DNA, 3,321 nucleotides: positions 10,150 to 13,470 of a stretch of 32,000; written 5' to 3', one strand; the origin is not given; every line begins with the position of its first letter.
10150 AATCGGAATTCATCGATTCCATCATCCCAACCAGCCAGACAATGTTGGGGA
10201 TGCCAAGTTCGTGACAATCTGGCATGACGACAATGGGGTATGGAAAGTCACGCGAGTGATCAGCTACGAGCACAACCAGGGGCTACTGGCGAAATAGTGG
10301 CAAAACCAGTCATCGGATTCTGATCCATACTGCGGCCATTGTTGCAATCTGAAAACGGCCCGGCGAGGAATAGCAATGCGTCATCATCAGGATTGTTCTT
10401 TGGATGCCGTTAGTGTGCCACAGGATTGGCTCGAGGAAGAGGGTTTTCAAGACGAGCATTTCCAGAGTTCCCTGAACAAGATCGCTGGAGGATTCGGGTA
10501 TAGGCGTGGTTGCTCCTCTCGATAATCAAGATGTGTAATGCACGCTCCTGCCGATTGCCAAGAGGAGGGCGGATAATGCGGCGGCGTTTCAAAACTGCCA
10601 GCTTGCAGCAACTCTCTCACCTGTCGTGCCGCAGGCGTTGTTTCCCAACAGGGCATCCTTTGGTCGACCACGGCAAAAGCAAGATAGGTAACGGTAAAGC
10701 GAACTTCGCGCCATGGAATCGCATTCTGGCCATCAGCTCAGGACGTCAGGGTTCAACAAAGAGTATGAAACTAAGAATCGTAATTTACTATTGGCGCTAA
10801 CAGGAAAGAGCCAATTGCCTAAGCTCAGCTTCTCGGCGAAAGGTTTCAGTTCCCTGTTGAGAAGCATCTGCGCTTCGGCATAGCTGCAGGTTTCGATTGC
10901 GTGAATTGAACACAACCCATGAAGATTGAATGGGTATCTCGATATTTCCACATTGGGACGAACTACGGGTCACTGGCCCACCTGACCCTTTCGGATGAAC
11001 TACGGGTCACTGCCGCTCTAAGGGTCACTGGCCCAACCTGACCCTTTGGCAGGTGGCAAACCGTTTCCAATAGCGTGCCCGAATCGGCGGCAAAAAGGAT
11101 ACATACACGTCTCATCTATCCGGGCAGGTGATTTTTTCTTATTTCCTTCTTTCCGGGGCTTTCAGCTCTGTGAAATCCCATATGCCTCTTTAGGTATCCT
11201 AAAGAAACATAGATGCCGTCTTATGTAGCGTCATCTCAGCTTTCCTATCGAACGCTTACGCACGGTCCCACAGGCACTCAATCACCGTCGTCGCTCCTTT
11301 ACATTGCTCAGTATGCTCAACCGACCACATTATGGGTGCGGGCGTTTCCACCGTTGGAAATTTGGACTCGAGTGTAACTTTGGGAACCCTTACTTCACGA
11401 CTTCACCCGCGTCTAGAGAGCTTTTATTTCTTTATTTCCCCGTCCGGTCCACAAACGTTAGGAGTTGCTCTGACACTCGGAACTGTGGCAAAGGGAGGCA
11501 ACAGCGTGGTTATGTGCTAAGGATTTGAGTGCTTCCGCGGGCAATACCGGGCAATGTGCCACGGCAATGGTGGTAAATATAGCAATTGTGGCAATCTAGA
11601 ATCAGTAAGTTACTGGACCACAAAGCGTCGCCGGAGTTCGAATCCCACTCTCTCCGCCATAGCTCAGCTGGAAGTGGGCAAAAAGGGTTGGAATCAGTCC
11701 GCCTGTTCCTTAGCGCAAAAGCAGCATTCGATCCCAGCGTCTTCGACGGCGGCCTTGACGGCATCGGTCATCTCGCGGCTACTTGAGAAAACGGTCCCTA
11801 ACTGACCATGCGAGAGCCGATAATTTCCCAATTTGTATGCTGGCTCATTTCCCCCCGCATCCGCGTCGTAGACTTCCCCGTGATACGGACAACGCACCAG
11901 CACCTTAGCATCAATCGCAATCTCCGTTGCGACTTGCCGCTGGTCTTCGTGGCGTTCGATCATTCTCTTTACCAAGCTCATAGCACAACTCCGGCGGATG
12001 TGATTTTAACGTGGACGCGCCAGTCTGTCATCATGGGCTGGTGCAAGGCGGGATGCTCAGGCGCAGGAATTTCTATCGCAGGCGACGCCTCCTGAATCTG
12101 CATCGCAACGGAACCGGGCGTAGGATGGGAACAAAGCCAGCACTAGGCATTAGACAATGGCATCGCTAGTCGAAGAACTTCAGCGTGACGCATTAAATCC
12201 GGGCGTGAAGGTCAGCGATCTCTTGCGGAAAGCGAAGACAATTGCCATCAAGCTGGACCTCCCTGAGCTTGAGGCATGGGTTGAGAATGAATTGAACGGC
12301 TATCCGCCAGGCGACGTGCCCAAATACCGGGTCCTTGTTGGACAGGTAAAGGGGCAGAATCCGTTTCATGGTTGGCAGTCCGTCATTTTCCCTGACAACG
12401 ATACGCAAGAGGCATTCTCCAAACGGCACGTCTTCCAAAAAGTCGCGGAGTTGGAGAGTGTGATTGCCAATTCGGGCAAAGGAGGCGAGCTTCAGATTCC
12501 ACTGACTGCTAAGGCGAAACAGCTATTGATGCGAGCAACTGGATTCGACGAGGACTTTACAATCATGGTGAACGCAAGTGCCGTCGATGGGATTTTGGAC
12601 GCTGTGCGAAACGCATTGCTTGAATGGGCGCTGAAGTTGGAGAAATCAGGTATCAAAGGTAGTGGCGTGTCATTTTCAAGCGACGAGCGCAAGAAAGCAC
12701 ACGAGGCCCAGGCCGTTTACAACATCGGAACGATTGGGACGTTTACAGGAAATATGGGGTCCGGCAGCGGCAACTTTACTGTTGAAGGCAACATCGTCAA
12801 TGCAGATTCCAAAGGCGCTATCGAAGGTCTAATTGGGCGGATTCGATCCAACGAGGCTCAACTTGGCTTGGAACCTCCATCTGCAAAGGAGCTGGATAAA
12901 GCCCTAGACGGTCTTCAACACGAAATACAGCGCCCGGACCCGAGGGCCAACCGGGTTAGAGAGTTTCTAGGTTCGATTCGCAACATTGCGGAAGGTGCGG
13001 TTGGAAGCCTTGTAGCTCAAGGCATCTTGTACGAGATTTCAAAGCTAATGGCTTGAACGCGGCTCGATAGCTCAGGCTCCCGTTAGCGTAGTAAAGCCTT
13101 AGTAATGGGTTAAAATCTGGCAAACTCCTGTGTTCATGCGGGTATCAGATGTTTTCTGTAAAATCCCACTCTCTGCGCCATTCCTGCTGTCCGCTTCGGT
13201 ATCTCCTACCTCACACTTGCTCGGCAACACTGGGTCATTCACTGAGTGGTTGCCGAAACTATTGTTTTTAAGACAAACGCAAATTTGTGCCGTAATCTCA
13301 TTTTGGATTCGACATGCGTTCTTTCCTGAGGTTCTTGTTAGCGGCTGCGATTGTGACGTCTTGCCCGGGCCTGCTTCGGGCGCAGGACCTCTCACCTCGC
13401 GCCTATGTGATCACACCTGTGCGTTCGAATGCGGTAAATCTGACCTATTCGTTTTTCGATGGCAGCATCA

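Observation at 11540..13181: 1.5-kb islet with an AbiTii-like gene bracketed by direct repeats of a tRNA-Ser 3' end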

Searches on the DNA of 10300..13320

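Call 23: search_rna_families(source=window, start=10300, end=13320, threshold=evalue, max_evalue=10, show_alignments=3)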
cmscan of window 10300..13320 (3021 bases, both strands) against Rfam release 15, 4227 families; matches with E-value up to 10: 4.
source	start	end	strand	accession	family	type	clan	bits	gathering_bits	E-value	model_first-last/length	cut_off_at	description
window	11621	11656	-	RF04351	Plastid-psbl-rps4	Cis-reg;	-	18.8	68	1.5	1-53/53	no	Plastid-psbl-rps4 3UTR RNA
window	11107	11146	-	RF01128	sR43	Gene; snRNA; snoRNA; CD-box;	-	15.9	45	0.88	1-56/56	no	Small nucleolar RNA sR42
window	11567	11682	+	RF02223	sX4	Gene; sRNA;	-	14.5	70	6.5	1-167/167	no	Proteobacterial sRNA sX4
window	10300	10449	-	RF02041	HOTTIP_2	Gene; lncRNA;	-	7.1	80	9.3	1-137/374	3'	HOXA transcript at the distal tip, conserved region 2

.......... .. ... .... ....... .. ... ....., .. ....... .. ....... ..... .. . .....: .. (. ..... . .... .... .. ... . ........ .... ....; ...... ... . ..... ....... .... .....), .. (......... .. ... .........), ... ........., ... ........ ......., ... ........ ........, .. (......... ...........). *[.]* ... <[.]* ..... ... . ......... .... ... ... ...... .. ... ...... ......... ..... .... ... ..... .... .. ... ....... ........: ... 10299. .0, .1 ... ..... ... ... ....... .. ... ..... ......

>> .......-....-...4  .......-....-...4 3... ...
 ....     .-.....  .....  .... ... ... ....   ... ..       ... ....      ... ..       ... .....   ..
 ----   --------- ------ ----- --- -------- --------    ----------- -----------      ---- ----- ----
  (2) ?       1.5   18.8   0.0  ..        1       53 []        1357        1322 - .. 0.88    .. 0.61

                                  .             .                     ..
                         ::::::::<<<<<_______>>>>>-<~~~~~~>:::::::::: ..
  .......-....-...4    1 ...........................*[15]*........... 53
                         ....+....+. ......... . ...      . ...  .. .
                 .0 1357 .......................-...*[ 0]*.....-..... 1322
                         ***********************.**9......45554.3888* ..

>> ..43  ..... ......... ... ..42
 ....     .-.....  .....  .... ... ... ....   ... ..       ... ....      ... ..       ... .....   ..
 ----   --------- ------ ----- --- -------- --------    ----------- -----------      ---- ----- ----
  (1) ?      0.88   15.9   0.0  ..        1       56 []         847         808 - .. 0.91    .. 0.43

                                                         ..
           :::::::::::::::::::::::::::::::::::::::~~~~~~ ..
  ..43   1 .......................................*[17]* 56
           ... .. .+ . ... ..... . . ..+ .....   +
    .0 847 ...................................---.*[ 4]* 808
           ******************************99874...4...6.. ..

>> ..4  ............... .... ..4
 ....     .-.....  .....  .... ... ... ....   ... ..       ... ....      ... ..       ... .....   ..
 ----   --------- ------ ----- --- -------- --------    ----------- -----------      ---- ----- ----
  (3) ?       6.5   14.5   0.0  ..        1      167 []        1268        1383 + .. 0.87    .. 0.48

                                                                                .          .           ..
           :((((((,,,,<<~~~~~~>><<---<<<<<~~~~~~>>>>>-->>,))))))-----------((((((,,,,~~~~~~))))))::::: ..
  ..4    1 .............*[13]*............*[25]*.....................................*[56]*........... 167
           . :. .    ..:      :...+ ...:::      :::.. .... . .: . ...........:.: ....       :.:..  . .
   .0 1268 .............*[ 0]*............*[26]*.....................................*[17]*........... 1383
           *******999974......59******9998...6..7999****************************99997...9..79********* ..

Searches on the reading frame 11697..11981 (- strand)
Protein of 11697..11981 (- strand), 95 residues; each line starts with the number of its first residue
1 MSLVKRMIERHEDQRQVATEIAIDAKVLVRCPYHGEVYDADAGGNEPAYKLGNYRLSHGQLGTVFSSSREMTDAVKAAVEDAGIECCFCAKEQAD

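Call 6: search_protein_families(library=pfam, proteins=[window:11697-11981:-], max_evalue=1)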
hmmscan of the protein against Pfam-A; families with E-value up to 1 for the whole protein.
window:11697-11981:- (95 aa): 1 family
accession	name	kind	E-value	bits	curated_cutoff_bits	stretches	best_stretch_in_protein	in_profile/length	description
PF20735.2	Lambda_ea8_5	-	6.8e-08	33.5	27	1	17-95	6-90/90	Bacteriophage lambda ea8.5-related domain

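Call 7: search_protein_families(library=padloc, proteins=[window:11697-11981:-], max_evalue=1)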
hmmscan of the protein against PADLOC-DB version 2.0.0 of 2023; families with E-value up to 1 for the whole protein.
window:11697-11981:- (95 aa): 0 families

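Call 24: find_homologous_proteins(query=window:11697-11981:-)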
Query window:11697-11981:- (95 aa): 4 proteins with E <= 0.001 among 5 candidates.
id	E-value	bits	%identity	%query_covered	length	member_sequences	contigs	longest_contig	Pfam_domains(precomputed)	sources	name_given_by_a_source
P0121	5.6e-57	207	100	100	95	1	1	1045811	PF20735.3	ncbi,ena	-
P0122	5.8e-28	115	62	100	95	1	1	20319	PF20735.3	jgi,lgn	-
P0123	1.2e-24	104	57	86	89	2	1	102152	PF20735.3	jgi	jgi:hypothetical protein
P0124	2.3e-17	81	71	62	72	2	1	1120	-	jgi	jgi:hypothetical protein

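Call 25: find_encoding_contigs(protein=P0122, flank=6000, max_places=2)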
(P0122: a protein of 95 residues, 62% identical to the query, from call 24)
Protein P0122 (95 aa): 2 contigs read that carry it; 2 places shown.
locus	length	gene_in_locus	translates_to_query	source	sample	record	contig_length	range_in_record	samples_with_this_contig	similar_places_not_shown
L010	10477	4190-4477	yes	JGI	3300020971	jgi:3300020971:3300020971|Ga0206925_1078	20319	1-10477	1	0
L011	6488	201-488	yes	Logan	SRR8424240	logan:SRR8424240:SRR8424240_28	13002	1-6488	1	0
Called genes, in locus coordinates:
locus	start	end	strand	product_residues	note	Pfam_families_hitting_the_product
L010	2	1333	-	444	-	?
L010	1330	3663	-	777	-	PF18072:FGAR-AT_linker, PF00586:AIRS, PF02769:AIRS_C, PF00586:AIRS, PF02769:AIRS_C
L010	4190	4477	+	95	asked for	PF20735:Lambda_ea8_5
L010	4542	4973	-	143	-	-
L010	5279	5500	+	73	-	PF13560:HTH_31, PF12844:HTH_19 (weak), PF01381:HTH_3, PF13443:HTH_26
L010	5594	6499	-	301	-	PF06114:Peptidase_M78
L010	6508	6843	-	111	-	PF12844:HTH_19, PF13560:HTH_31, PF01381:HTH_3, PF13443:HTH_26 (weak)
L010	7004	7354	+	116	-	PF13031:DUF3892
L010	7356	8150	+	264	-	-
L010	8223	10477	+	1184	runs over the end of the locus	PF02384:N6_Mtase, PF20473:MmeI_Mtase (weak), PF07669:Eco57I, PF22837:M_Eco57I_C (weak)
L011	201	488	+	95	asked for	PF20735:Lambda_ea8_5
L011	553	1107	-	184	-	-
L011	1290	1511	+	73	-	PF13560:HTH_31, PF12844:HTH_19 (weak), PF01381:HTH_3, PF13443:HTH_26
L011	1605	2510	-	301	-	PF06114:Peptidase_M78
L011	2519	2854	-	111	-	PF12844:HTH_19, PF13560:HTH_31, PF01381:HTH_3, PF13443:HTH_26 (weak)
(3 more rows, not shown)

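Call 26: find_encoding_contigs(protein=P0123, flank=6000, max_places=2)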
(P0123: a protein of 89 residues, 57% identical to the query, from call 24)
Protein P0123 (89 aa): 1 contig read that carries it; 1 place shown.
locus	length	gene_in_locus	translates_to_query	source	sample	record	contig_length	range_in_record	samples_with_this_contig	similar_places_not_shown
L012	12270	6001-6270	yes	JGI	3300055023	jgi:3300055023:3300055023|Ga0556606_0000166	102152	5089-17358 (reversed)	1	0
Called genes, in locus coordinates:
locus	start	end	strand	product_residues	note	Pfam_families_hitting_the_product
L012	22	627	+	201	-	-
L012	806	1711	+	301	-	PF14805:THDPS_N_2, PF00132:Hexapep (faint), PF14602:Hexapep_2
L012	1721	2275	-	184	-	-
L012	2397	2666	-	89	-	-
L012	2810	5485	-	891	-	PF00675:Peptidase_M16, PF05193:Peptidase_M16_C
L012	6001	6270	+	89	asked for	PF20735:Lambda_ea8_5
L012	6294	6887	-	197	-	-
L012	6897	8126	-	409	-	-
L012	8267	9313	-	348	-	PF02384:N6_Mtase (weak)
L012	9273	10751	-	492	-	PF13588:HSDR_N_2, PF02384:N6_Mtase, PF01170:UPF0020 (weak), PF02384:N6_Mtase (weak)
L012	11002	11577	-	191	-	PF00239:Resolvase, PF02796:HTH_7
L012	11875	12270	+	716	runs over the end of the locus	PF09250:Prim-Pol, PF13148:DUF3987 (faint)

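Call 42: search_protein_families(library=phrogs, proteins=[window:11697-11981:-], max_evalue=0.01)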
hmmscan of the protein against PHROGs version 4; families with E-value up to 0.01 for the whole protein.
window:11697-11981:- (95 aa): 1 family
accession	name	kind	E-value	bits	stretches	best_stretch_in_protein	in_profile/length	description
phrog_6325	-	unknown function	2.4e-10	41.6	1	9-92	5-90/93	-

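Call 43: search_protein_families(library=ncbifam, proteins=[window:11697-11981:-], max_evalue=0.01)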
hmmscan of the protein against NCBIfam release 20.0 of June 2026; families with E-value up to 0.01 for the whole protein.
window:11697-11981:- (95 aa): 0 families

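Call 44: search_solved_structures(query=window:11697-11981:-, max_evalue=10, show_alignments=2)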
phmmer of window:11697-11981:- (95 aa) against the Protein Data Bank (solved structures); distinct sequences matched with E-value up to 10: 3.
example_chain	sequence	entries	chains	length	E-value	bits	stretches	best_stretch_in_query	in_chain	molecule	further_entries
2m7a_A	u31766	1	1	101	1.7e-07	34.8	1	10-91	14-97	Uncharacterized protein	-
2m7b_A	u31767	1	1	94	3.7e-07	33.7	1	3-89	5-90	uncharacterized protein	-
4g6u_A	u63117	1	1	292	1.4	12.7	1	12-77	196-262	EC869 CdiA-CT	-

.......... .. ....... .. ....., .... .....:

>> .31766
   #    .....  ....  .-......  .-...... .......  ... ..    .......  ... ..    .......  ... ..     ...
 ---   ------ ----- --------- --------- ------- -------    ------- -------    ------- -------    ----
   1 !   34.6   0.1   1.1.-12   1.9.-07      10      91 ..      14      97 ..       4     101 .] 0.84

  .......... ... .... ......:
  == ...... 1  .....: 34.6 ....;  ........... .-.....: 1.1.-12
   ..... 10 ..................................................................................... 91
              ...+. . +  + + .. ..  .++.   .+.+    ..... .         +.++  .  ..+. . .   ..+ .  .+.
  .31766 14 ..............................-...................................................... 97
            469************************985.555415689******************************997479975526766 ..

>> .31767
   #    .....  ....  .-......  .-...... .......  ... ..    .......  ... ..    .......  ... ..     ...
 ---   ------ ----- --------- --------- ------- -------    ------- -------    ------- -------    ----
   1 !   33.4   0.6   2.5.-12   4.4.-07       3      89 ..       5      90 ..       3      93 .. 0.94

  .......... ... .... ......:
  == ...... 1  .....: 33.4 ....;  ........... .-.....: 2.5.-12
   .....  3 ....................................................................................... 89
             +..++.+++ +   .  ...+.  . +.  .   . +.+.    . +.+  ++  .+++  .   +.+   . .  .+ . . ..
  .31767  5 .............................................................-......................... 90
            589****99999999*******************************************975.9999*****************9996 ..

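Call 58: find_related_loci(query=A3, collection=viral_contigs, flank=6000)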
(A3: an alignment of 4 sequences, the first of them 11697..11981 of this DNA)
Query A3 (95 aa) in viral_contigs; peptide patterns used: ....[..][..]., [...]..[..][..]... (x = any residue, [..] = any of these).
163 stretches matched a pattern; 40 encode a relative of the query (tblastn E <= 1e-3); 40 distinct loci.
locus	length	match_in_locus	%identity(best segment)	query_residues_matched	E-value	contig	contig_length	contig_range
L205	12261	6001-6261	44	6-95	6e-19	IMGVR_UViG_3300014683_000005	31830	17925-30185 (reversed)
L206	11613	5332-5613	42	1-95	1e-16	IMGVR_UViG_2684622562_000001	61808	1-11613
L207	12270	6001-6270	46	1-91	1e-16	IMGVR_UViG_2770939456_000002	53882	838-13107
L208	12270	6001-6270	42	1-91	5e-15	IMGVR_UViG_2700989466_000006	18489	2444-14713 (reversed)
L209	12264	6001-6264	40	1-90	3e-14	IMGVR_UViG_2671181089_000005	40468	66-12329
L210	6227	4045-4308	40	1-90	3e-14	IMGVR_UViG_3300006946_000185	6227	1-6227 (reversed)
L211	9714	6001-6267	42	1-90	3e-14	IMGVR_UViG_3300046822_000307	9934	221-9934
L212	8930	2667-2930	40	1-90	3e-14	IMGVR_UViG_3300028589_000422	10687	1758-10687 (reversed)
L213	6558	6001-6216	47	17-90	2e-13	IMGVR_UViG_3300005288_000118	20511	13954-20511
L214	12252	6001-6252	38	14-95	5e-7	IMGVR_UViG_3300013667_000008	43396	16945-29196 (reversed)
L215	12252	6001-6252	38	14-95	5e-7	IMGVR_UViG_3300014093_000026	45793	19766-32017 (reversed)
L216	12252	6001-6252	38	14-95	6e-7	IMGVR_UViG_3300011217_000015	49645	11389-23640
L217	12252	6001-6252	38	14-95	6e-7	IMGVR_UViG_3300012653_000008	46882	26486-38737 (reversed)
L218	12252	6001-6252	38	14-95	7e-7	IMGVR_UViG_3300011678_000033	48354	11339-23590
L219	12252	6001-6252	38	14-95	7e-7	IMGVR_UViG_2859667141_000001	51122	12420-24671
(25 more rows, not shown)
